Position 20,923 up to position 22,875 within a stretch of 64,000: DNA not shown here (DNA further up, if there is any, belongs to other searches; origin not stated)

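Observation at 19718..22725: cNMP-gated two-component operon whose output domain is a flavoprotein rather than a DNA-binding domain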

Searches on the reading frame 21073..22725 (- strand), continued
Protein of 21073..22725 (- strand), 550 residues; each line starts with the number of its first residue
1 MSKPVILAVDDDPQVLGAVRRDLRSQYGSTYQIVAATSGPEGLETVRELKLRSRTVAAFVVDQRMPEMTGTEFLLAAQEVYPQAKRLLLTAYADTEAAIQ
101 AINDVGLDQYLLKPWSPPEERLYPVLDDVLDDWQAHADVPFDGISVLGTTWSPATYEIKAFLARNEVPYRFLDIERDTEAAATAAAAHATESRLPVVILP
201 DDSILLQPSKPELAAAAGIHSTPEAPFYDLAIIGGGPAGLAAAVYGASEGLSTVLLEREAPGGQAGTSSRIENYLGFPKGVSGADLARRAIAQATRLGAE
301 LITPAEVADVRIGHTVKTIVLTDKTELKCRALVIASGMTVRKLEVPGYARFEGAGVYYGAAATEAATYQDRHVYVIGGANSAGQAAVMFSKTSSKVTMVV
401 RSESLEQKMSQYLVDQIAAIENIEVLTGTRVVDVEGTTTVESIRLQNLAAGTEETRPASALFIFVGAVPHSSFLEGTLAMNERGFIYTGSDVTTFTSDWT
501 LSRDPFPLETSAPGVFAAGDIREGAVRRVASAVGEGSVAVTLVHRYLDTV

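Call 28: find_related_loci(query=A1, collection=genome_contigs, flank=7000)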
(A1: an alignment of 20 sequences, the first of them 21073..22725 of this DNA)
Query A1 (550 aa) in genome_contigs; peptide patterns used: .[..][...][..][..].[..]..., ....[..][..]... (x = any residue, [..] = any of these).
600 stretches matched a pattern (row limit reached: there are more); 220 encode a relative of the query (tblastn E <= 1e-3); the best 80 are kept; 80 distinct loci.
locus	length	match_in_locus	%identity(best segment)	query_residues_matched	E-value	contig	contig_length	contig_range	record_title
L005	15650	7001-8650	82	1-550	0e+0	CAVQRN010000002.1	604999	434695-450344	MAG: uncultured Actinomycetota bacterium isolate MFD09779.bin.2.174 genome assembly, contig: contig_30157, whole genome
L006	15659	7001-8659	54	1-550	0e+0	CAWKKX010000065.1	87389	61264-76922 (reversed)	MAG: uncultured Chloroflexia bacterium isolate MFD04580.bin.2.112 genome assembly, contig: contig_84569, whole genome sh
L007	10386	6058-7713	56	1-550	0e+0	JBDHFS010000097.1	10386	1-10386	MAG: Gemmatimonadota bacterium isolate M8-58_Bin_274 M8-58_Bin_274_scaffold_34406, whole genome shotgun sequence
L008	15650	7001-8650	53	1-547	0e+0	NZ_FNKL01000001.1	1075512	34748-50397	Chryseobacterium soldanellicola strain DSM 17072, whole genome shotgun sequence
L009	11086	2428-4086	50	1-550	0e+0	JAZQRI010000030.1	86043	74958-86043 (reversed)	MAG: Pedobacter sp. isolate T1900045231_TH20190001.MAGScoT_cleanbin_000012 SGB_5410_k141_483796, whole genome shotgun se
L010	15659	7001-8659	54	1-550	0e+0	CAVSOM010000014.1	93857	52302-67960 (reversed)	MAG: uncultured Gemmatimonadaceae bacterium isolate MFD03044.bin.2.80 genome assembly, contig: contig_46616, whole genom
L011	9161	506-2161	50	1-550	0e+0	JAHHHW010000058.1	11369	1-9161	MAG: Pelatocladus maniniholoensis HA4357-MV3 scaffold_152_c1, whole genome shotgun sequence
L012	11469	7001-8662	51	1-550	2e-178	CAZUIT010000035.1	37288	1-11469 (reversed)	MAG TPA_asm: uncultured Burkholderiales bacterium isolate SRP118108_co5_329 genome assembly, contig: NODE_725_length_372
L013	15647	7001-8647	50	2-547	9e-178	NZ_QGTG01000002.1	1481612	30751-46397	Chitinophaga sp. S165 Ga0215878_102, whole genome shotgun sequence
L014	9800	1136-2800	53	1-550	5e-177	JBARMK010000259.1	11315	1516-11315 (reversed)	MAG: Candidatus Angelobacter sp. isolate MFD06577_ilm_asm_bin21 k127_365066, whole genome shotgun sequence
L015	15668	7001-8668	52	1-550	1e-176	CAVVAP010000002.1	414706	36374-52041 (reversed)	MAG: uncultured Acidobacteriaceae bacterium isolate MFD04540.bin.2.23 genome assembly, contig: contig_12732, whole genom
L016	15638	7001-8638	53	3-547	2e-176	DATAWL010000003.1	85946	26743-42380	MAG TPA_asm: Solirubrobacteraceae bacterium isolate SMAG_U5624 k141_1586022, whole genome shotgun sequence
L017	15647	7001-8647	53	1-548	7e-176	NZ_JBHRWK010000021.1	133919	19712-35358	Amycolatopsis speibonae strain CGMCC 4.7676 GCM70017785_104, whole genome shotgun sequence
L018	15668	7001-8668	53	2-550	1e-174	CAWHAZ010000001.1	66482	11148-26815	MAG: uncultured Chloroflexia bacterium isolate MFD00962.bin.1.263 genome assembly, contig: contig_108269, whole genome s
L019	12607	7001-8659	51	1-550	3e-174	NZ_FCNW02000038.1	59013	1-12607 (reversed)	Caballeronia humi isolate LMG 22934 contig000038, whole genome shotgun sequence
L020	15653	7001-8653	49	1-550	6e-174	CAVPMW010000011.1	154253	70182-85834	MAG: uncultured Chloroflexia bacterium isolate MFD10007.bin.2.126 genome assembly, contig: contig_26138, whole genome sh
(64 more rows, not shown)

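Call 37: find_encoding_contigs(protein=P0084, flank=6000, max_places=1)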
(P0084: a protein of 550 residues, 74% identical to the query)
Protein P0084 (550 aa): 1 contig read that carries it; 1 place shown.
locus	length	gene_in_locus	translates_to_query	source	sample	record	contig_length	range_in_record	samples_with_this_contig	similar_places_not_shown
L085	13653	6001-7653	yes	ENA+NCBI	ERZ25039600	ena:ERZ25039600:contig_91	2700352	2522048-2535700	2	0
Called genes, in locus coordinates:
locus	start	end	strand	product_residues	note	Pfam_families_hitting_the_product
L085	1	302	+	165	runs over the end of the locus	PF08327:AHSA1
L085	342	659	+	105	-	-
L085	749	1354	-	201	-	PF04264:YceI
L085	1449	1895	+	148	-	PF12802:MarR_2, PF01047:MarR, PF09339:HTH_IclR (weak)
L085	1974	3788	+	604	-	PF12229:PG_binding_4 (weak), PF04294:VanW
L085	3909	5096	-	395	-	PF06772:LtrA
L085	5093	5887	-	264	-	PF00753:Lactamase_B (weak), PF23023:Anti-Pycsar_Apyc1 (faint), PF12706:Lactamase_B_2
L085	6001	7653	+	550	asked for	PF00072:Response_reg, PF01266:DAO (faint), PF01946:Thi4 (faint), PF03486:HI0933_like (faint), PF07992:Pyr_redox_2, PF12831:FAD_oxidored (faint), PF13738:Pyr_redox_3, PF00070:Pyr_redox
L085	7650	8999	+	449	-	PF00027:cNMP_binding, PF02518:HATPase_c, PF14501:HATPase_c_5 (weak)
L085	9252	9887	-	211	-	PF01083:Cutinase, PF08237:PE-PPE (weak)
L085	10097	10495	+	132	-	PF04075:F420H2_quin_red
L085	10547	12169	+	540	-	PF13482:RNase_H_2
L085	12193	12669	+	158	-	PF10604:Polyketide_cyc2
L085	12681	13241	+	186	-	PF13305:TetR_C_33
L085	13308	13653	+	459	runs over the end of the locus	PF01212:Beta_elim_lyase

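Call 38: find_encoding_contigs(protein=P0113, flank=6000, max_places=1)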
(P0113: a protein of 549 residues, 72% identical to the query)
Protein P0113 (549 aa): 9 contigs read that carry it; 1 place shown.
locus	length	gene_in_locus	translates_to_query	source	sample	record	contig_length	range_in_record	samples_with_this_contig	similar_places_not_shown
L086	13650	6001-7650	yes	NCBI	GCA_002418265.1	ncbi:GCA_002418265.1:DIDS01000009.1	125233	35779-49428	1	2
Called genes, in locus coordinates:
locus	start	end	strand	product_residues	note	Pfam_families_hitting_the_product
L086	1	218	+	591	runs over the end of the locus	PF12229:PG_binding_4, PF04294:VanW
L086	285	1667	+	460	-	PF01212:Beta_elim_lyase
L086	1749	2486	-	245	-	PF02358:Trehalose_PPase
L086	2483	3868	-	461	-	PF00982:Glyco_transf_20, PF00534:Glycos_transf_1 (faint)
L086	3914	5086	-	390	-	PF06772:LtrA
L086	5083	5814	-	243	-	PF12706:Lactamase_B_2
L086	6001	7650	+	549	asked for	PF00072:Response_reg, PF01266:DAO (faint), PF03486:HI0933_like (faint), PF07992:Pyr_redox_2, PF13738:Pyr_redox_3, PF00070:Pyr_redox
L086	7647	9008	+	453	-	PF00027:cNMP_binding, PF02518:HATPase_c, PF14501:HATPase_c_5 (weak)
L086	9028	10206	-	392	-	PF01594:AI-2E_transport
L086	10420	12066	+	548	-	PF13482:RNase_H_2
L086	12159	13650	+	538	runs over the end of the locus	PF03816:LytR_cpsA_psr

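Call 39: find_encoding_contigs(protein=P0065, flank=6000, max_places=1)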
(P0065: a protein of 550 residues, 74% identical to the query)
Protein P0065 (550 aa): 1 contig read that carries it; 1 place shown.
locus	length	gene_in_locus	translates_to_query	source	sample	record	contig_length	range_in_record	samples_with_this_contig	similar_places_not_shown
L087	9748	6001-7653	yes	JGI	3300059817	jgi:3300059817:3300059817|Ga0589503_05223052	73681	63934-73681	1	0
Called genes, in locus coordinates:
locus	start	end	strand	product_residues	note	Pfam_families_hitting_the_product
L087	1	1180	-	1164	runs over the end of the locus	PF12773:DZR, PF13240:Zn_Ribbon_1 (faint), PF13248:Zn_ribbon_3 (faint), PF00211:Guanylate_cyc, PF13191:AAA_16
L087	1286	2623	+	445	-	PF07690:MFS_1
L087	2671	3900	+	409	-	PF00211:Guanylate_cyc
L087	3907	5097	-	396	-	PF06772:LtrA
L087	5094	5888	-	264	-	PF00753:Lactamase_B (faint), PF12706:Lactamase_B_2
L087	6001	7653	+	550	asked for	PF00072:Response_reg, PF03486:HI0933_like (faint), PF07992:Pyr_redox_2, PF13738:Pyr_redox_3, PF00070:Pyr_redox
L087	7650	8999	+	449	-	PF00027:cNMP_binding, PF02518:HATPase_c, PF14501:HATPase_c_5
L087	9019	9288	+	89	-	PF02148:zf-UBP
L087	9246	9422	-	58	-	-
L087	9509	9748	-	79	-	?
